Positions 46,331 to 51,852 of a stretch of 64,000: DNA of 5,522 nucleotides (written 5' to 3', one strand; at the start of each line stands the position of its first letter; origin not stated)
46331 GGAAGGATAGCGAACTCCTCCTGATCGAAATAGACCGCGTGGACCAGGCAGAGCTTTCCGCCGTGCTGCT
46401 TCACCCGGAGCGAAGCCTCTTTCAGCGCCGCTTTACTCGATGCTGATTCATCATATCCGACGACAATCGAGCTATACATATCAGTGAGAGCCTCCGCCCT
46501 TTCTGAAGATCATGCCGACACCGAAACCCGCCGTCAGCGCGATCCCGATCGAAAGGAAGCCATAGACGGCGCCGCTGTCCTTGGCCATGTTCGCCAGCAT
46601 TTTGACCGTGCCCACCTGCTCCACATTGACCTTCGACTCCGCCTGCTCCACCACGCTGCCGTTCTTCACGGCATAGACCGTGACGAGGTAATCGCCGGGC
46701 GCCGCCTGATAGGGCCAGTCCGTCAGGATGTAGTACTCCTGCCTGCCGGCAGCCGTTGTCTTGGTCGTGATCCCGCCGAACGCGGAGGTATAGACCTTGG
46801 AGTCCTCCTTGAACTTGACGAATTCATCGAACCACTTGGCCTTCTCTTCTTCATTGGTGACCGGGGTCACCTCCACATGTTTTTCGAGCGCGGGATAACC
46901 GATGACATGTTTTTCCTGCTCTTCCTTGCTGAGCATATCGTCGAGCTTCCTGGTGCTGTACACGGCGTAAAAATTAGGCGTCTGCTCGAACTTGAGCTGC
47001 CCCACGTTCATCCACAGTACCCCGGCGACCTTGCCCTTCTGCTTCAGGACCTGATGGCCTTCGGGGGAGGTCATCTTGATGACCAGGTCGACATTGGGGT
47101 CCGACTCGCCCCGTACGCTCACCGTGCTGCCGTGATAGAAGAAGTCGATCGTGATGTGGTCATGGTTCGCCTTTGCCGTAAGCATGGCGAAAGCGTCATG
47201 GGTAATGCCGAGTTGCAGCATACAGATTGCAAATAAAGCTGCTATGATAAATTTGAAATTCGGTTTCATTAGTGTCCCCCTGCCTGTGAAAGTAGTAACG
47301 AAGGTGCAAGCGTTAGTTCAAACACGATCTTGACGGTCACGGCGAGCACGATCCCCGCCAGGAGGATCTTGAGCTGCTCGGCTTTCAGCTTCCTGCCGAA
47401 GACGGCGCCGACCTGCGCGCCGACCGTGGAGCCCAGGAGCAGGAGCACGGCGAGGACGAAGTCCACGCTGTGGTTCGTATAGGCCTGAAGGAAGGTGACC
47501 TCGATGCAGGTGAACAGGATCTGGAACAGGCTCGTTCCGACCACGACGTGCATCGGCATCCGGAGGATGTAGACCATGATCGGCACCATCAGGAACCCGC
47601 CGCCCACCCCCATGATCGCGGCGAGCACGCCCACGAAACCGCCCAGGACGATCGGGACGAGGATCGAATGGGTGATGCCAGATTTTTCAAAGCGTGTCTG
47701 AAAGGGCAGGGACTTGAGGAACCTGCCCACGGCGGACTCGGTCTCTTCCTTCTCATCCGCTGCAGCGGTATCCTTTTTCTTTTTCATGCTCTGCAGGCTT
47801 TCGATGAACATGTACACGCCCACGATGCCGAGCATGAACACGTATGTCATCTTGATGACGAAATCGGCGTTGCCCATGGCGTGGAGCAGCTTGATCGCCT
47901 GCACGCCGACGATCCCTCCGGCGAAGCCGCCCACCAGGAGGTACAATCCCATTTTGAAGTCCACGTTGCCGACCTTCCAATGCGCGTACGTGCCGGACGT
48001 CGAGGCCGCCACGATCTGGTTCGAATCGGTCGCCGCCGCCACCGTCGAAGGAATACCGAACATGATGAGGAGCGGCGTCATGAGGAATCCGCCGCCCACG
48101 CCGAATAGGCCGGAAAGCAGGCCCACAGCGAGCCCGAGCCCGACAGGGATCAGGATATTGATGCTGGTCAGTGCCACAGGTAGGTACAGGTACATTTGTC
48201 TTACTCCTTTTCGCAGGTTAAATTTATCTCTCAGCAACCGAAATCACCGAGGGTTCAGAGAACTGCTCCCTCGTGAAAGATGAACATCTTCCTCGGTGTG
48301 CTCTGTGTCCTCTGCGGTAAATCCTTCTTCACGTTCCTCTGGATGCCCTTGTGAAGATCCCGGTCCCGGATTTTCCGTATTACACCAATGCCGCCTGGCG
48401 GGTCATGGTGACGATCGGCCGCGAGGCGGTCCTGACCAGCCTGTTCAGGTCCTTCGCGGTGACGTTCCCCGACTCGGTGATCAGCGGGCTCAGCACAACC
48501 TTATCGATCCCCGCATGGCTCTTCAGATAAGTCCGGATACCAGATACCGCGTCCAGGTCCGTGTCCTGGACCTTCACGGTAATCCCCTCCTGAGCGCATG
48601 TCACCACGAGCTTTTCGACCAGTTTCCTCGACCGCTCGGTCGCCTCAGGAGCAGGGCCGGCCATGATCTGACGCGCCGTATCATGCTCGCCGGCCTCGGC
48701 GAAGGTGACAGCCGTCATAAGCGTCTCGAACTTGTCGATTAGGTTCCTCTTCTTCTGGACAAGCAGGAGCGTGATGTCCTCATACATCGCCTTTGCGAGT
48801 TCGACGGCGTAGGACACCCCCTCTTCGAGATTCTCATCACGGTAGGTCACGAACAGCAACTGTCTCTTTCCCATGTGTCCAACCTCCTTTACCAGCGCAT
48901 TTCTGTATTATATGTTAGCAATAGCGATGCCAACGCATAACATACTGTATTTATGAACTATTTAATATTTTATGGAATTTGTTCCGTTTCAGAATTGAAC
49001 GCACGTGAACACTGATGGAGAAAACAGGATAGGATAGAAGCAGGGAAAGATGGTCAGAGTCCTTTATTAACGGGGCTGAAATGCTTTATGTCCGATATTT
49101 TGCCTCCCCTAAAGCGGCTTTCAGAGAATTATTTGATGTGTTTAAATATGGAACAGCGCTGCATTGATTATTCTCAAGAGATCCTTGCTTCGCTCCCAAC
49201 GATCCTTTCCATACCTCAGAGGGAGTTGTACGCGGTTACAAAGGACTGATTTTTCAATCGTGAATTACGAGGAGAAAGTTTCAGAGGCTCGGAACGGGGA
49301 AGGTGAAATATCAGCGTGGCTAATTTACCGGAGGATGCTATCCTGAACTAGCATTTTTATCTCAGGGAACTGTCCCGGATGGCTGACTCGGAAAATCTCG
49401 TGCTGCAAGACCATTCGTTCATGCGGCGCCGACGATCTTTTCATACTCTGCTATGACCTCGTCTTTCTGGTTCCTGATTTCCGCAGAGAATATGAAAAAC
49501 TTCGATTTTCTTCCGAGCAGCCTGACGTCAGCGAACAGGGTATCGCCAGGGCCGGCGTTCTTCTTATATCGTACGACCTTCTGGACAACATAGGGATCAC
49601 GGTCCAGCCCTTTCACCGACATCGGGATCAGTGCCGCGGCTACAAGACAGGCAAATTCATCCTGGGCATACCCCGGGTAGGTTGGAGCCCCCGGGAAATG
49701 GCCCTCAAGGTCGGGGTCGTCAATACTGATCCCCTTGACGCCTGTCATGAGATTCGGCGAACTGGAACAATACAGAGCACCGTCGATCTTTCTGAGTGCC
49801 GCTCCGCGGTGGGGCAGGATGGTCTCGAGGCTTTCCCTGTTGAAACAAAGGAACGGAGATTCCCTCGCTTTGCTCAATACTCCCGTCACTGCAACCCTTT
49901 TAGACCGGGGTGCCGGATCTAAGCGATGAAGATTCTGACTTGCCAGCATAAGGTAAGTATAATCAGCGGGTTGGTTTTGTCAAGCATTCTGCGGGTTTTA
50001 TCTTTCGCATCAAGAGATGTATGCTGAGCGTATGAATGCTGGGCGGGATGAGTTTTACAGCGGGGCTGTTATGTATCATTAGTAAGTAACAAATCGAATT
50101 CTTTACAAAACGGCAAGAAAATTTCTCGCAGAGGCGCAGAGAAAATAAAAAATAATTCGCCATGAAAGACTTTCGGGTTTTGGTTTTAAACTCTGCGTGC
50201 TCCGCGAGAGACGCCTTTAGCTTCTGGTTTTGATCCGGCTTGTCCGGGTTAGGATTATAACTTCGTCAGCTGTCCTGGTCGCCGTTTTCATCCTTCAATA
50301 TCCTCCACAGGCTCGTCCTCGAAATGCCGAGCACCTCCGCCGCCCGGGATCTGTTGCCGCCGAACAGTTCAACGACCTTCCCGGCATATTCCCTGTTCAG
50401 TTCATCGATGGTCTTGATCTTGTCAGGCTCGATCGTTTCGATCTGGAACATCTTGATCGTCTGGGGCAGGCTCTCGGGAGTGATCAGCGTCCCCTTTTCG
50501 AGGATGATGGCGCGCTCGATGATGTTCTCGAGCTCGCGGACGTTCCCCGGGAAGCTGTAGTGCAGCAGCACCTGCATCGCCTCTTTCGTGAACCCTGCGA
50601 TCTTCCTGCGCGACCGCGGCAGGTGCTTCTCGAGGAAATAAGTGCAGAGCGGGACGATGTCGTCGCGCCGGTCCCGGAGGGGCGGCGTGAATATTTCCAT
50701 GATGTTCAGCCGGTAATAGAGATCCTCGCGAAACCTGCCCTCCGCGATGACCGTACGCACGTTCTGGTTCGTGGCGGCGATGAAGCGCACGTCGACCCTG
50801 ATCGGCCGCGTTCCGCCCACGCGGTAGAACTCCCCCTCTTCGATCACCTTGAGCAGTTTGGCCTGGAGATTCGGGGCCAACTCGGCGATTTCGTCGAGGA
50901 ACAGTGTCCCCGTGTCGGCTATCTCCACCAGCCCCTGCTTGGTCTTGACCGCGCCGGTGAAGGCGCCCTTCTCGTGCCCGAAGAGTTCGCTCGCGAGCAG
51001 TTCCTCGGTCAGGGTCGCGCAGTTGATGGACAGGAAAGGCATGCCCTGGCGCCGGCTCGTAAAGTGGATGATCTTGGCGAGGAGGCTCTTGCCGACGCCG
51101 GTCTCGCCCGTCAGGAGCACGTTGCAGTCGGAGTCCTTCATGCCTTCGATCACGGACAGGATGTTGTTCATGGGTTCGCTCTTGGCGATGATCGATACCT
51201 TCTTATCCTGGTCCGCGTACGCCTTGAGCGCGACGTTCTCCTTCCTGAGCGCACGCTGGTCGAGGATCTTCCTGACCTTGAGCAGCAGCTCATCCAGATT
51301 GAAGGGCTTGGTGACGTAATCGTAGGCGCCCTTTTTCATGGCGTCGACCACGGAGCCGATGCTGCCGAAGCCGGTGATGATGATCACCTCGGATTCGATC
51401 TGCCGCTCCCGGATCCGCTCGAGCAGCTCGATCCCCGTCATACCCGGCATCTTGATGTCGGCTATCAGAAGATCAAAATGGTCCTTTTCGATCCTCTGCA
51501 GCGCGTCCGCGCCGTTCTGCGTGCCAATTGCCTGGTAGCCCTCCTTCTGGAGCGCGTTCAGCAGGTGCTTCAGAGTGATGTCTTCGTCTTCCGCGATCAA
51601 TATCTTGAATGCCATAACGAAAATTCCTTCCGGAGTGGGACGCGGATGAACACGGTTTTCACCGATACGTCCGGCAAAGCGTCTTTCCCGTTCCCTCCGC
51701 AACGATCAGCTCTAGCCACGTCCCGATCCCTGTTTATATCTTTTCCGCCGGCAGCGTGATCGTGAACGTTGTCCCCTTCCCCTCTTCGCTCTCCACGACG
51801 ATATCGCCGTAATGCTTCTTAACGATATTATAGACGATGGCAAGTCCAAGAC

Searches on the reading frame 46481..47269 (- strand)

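Call 51: search_protein_families(library=pfam, proteins=[window:46481-47269:-], max_evalue=0.001)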
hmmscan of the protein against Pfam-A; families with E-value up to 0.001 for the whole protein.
window:46481-47269:- (262 aa): 1 family
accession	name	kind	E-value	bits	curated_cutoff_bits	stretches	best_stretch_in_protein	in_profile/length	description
PF09608.15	Alph_Pro_TM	-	1.2e-50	172.9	24.5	1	30-257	2-227/227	Putative transmembrane protein (Alph_Pro_TM)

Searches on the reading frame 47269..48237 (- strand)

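Call 51: search_protein_families(library=pfam, proteins=[window:47269-48237:-], max_evalue=0.001)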
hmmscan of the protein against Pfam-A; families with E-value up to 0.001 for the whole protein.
window:47269-48237:- (322 aa): 1 family
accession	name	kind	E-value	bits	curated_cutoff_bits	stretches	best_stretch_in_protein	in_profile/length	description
PF01925.25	TauE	-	5.6e-52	177.2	32.6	1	33-303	3-236/237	Sulfite exporter TauE/SafE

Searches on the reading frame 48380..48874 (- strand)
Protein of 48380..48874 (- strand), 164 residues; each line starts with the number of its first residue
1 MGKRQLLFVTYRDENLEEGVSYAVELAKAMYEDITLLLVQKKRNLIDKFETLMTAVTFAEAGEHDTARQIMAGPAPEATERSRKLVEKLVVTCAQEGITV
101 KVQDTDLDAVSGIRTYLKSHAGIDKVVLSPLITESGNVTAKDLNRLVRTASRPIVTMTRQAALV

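Call 51: search_protein_families(library=pfam, proteins=[window:48380-48874:-], max_evalue=0.001)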
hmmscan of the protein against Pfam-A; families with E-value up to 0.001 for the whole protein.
window:48380-48874:- (164 aa): 0 families

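Call 95: search_protein_families(library=pfam, proteins=[window:48380-48874:-], max_evalue=5)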
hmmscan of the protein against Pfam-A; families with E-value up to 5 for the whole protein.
window:48380-48874:- (164 aa): 2 families
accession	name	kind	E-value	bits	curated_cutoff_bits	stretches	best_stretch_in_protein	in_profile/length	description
PF07021.18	MetW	-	0.1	12.6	21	1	87-157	46-109/193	Methionine biosynthesis protein MetW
PF23962.1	DUF7290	-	0.14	13.1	27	1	98-143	21-66/82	Domain of unknown function (DUF7290)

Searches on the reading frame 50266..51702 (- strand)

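Call 51: search_protein_families(library=pfam, proteins=[window:50266-51702:-], max_evalue=0.001)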
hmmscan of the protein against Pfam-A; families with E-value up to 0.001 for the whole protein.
window:50266-51702:- (478 aa): 11 families
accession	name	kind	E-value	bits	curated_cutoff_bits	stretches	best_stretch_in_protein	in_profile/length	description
PF00158.32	Sigma54_activat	-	6e-67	225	20.2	1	171-337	1-167/168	Sigma-54 interaction domain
PF00072.30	Response_reg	-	1.1e-29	103.3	30.2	1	34-143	1-110/111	Response regulator receiver domain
PF25601.1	AAA_lid_14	-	3.7e-25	88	27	1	343-418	1-76/87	AAA+ ATPase lid domain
PF14532.12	Sigma54_activ_2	-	1.7e-19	70.9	25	1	172-342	1-138/138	Sigma-54 interaction domain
PF07728.20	AAA_5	-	4.9e-11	43.2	22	1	194-314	1-124/139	AAA domain (dynein-related subfamily)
PF07724.20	AAA_2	-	6.9e-10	39.6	27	1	193-345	4-162/166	AAA domain (Cdc48 subfamily)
PF00004.35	AAA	-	2.8e-09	38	21.2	1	195-317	1-113/131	ATPase family associated with various cellular activities (AAA)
PF02954.25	HTH_8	-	1.1e-07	31.9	22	1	443-469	13-39/42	Bacterial regulatory protein, Fis family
PF01078.27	Mg_chelatase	-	1.8e-06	27.9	20.3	0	250-312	93-157/207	Magnesium chelatase, subunit ChlI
PF13191.12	AAA_16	-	1.5e-05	26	32.6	1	179-247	10-85/167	AAA ATPase domain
PF00493.29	MCM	-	2e-05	24.3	23.3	1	190-291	55-149/224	MCM P-loop domain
